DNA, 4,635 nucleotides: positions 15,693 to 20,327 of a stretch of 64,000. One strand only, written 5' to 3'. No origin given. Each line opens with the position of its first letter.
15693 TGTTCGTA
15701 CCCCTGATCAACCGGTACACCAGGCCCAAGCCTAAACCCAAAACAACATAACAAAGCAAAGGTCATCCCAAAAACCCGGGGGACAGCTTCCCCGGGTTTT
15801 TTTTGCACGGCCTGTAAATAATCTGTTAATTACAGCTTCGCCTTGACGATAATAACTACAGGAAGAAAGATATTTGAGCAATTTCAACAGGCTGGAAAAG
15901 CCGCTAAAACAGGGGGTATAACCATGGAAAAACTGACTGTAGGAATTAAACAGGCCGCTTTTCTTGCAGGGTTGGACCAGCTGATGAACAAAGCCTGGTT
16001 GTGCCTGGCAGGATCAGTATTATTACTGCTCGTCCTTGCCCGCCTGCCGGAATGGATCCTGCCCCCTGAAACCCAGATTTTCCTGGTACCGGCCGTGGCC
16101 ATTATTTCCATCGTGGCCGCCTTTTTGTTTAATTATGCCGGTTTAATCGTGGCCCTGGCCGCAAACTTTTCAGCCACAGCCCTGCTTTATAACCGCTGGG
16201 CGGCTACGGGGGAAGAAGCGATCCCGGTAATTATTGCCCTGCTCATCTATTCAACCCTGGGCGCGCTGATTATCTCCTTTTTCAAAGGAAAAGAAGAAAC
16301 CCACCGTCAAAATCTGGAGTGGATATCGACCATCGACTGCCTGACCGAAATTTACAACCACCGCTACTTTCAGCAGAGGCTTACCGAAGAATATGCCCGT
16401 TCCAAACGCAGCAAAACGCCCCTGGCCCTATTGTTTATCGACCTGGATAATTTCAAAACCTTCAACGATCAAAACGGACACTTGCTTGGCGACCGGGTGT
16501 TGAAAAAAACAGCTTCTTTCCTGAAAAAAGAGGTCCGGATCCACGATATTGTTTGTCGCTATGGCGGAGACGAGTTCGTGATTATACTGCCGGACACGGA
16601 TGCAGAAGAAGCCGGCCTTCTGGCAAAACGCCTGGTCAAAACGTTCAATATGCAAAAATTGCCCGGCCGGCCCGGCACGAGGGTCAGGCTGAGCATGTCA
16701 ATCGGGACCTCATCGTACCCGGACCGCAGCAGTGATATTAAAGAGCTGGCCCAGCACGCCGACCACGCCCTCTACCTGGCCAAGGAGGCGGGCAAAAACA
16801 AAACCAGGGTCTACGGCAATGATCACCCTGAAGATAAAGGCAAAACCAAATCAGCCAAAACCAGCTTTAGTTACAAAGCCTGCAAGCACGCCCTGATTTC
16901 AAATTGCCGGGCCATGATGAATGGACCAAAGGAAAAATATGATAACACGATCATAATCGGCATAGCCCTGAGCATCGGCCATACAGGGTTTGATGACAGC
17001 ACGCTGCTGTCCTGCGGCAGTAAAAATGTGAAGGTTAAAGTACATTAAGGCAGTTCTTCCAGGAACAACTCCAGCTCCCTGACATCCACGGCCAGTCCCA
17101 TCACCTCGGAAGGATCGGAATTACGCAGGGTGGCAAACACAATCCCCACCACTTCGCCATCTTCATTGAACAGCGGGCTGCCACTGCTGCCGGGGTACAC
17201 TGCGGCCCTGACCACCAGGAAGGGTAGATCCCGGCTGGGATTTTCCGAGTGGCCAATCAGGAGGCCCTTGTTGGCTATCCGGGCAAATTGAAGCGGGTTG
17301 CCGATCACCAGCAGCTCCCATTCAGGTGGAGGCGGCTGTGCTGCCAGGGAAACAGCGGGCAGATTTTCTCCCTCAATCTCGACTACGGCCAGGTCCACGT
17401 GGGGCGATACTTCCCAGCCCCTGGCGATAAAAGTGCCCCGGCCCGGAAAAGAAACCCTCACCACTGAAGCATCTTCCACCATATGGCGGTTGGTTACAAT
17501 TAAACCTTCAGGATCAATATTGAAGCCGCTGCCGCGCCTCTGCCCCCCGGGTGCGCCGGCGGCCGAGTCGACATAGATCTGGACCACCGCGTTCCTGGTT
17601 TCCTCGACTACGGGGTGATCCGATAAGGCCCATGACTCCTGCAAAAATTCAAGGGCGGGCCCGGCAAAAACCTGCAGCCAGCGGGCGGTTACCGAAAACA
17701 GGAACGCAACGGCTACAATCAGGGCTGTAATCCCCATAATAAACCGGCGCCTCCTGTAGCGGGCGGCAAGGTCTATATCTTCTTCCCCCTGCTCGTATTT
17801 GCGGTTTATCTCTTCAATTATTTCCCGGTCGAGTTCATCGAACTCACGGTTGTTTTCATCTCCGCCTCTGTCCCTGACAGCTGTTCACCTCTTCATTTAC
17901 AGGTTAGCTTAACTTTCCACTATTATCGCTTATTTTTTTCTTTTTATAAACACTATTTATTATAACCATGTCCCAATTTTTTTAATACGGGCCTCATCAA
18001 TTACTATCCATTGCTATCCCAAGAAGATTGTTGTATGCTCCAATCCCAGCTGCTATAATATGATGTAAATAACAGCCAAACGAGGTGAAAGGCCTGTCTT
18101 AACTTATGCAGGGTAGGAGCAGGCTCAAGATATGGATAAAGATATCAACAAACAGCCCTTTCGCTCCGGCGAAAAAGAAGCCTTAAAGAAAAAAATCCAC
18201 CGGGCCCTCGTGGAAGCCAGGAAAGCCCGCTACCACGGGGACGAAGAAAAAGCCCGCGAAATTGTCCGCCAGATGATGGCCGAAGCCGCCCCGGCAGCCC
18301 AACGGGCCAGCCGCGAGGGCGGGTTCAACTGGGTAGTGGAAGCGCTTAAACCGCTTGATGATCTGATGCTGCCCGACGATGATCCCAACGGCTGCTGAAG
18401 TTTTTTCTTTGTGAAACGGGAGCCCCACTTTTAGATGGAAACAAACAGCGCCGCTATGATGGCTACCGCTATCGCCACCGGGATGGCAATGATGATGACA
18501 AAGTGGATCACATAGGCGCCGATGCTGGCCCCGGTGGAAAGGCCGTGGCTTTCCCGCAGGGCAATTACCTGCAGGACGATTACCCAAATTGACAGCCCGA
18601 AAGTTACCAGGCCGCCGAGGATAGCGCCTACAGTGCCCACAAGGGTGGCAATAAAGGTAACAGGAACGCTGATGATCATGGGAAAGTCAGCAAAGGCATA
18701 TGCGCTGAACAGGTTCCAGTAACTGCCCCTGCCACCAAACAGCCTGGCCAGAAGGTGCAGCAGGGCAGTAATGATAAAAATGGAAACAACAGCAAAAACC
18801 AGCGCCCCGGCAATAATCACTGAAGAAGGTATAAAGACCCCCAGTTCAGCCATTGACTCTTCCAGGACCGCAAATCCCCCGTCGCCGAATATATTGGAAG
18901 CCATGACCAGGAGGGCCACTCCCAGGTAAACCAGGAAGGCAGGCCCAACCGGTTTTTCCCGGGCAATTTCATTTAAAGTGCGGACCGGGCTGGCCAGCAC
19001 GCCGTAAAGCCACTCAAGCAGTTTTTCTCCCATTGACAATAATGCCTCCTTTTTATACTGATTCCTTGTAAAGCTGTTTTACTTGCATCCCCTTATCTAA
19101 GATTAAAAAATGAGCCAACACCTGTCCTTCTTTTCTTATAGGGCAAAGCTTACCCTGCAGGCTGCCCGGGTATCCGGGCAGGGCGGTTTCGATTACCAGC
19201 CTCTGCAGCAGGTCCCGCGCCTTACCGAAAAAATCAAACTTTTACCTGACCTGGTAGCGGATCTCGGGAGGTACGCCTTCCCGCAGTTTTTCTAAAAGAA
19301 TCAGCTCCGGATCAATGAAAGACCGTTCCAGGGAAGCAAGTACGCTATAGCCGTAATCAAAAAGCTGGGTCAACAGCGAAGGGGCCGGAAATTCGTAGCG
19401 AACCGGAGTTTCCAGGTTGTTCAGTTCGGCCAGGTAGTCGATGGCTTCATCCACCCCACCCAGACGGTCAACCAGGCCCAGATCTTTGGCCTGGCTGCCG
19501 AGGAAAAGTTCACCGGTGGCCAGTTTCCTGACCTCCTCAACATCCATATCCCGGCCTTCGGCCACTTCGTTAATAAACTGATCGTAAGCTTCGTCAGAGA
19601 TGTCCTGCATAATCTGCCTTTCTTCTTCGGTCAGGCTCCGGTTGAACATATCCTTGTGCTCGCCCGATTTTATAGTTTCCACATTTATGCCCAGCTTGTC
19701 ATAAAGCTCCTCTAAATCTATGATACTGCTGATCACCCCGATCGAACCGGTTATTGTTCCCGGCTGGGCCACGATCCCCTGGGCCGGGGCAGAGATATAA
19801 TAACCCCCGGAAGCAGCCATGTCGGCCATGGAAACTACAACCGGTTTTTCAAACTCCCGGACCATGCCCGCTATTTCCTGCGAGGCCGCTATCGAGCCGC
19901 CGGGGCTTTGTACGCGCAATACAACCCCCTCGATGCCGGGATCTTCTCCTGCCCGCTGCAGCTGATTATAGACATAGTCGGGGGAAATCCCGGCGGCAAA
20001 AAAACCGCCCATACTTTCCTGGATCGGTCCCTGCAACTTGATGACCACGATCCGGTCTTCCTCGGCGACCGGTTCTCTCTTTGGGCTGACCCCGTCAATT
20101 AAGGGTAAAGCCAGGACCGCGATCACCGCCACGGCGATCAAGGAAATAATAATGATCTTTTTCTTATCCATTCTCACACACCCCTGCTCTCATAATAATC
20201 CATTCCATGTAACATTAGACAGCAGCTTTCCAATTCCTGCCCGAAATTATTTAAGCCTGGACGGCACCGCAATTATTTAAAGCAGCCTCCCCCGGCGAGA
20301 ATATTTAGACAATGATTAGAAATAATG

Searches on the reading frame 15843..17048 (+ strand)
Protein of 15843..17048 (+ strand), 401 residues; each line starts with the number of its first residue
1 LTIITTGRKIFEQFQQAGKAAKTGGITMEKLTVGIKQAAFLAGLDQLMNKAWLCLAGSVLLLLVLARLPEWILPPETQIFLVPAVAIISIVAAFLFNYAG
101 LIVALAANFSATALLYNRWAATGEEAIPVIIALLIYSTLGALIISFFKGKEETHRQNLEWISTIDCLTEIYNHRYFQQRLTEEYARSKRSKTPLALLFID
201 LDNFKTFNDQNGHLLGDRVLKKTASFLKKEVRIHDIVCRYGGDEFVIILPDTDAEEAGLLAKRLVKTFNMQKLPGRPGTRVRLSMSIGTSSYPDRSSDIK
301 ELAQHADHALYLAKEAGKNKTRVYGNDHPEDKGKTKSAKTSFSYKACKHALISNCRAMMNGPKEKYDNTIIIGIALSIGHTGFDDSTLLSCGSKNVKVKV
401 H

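Call 8: search_protein_families(library=ncbifam, proteins=[window:15843-17048:+])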
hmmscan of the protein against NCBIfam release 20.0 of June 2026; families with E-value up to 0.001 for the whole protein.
window:15843-17048:+ (401 aa): 21 families
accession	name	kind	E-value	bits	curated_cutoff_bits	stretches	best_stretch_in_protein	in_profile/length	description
TIGR00254.1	GGDEF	domain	1.3e-52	177.9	37.4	1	158-323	1-166/168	diguanylate cyclase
NF007135.0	PRK09581.1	equivalog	3.3e-44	151.4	474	1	161-321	291-452/457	PleD family two-component system response regulator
NF038266.1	diguan_SiaD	equivalog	1.7e-43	148.8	290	1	156-320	88-251/252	biofilm regulation diguanylate cyclase SiaD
NF007423.1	PRK09966.1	equivalog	4.8e-40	137.7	325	1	153-314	230-390/390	diguanylate cyclase DgcN/YfiN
NF007380.0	PRK09894.1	equivalog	1.5e-37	129.6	256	1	144-324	111-287/296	diguanylate cyclase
NF051473.1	DigCycDgcsShew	equivalog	1.3e-36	126.5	400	1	164-323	137-290/291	diguanylate cyclase DgcS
NF041606.1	dguan_cyc_DgcA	equivalog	1.5e-35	122.7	370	1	161-322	177-337/340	diguanylate cyclase DgcA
NF007599.0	PRK10245.1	equivalog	9.2e-35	119.8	402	1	126-323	177-369/371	diguanylate cyclase AdrA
NF047654.1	DiguCycDgcRLepto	equivalog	1.7e-34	119.1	500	1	157-320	128-292/295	diguanylate cyclase DgcR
NF007298.0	PRK09776.1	equivalog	1e-33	116.4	1135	1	157-355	679-872/1111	diguanylate cyclase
NF011955.1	PRK15426.1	equivalog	2.5e-33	115.1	408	1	155-321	391-558/564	cellulose biosynthesis regulator diguanylate cyclase DgcQ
NF045675.1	PhdiestaseDibA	equivalog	9.5e-29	100.2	980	1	155-327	196-367/623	phosphodiesterase DibA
NF007474.0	PRK10060.1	equivalog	2.5e-27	95.4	782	1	151-327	226-398/663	cyclic di-GMP phosphodiesterase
NF040885.1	diguan_DgcJ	equivalog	1.5e-22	80.1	500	1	135-319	315-491/493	diguanylate cyclase DgcJ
NF047872.1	GGDEF_GdpS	equivalog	1.6e-22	80.2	400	1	161-321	186-347/355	GGDEF domain-containing protein GdpS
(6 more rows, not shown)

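Call 9: search_protein_families(library=pfam, proteins=[window:15843-17048:+])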
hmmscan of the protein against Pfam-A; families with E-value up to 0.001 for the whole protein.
window:15843-17048:+ (401 aa): 1 family
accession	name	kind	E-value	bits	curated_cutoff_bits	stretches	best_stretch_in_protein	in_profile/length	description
PF00990.26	GGDEF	-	2.7e-47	161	23.8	1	163-320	2-161/161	Diguanylate cyclase, GGDEF domain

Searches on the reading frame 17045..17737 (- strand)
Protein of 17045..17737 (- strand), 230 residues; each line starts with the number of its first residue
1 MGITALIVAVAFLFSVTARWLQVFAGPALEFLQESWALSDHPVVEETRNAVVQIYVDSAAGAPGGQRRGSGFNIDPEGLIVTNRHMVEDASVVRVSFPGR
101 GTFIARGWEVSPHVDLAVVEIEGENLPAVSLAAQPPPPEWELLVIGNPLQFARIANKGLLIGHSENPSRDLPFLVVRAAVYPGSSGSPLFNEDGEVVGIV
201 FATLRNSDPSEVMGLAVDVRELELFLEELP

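Call 45: search_protein_families(library=pfam, max_evalue=0.000001, proteins=[window:17045-17737:-])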
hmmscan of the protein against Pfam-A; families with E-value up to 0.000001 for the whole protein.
window:17045-17737:- (230 aa): 1 family
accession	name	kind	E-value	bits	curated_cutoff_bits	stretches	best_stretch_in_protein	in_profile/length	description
PF13365.12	Trypsin_2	-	1.3e-24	88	27.6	1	69-199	1-144/144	Trypsin-like peptidase domain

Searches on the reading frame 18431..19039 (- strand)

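Call 45: search_protein_families(library=pfam, max_evalue=0.000001, proteins=[window:18431-19039:-])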
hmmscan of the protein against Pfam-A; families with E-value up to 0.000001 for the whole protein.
window:18431-19039:- (202 aa): 1 family
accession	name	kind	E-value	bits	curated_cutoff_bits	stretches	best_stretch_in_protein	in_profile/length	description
PF04893.22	Yip1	-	1.4e-18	67.8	28.6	1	13-188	2-170/173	Yip1 domain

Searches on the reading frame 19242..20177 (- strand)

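Call 24: search_protein_families(library=ncbifam, max_evalue=1e-8, proteins=[window:19242-20177:-])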
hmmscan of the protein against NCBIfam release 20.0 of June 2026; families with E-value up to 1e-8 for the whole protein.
window:19242-20177:- (311 aa): 4 families
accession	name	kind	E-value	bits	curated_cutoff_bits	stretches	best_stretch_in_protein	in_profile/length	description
TIGR00706.1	SppA_dom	equivalog_domain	3.2e-68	229.5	155.45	1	43-253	2-207/208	signal peptide peptidase SppA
TIGR00705.1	SppA_67K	equivalog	3.4e-60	204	311.45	1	35-283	305-557/590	signal peptide peptidase SppA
NF008195.0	PRK10949.1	equivalog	1.2e-50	172.4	746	1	34-274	319-562/618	signal peptide peptidase SppA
NF008745.0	PRK11778.1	equivalog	5.8e-27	94.7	259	1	83-248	131-299/345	protease SohB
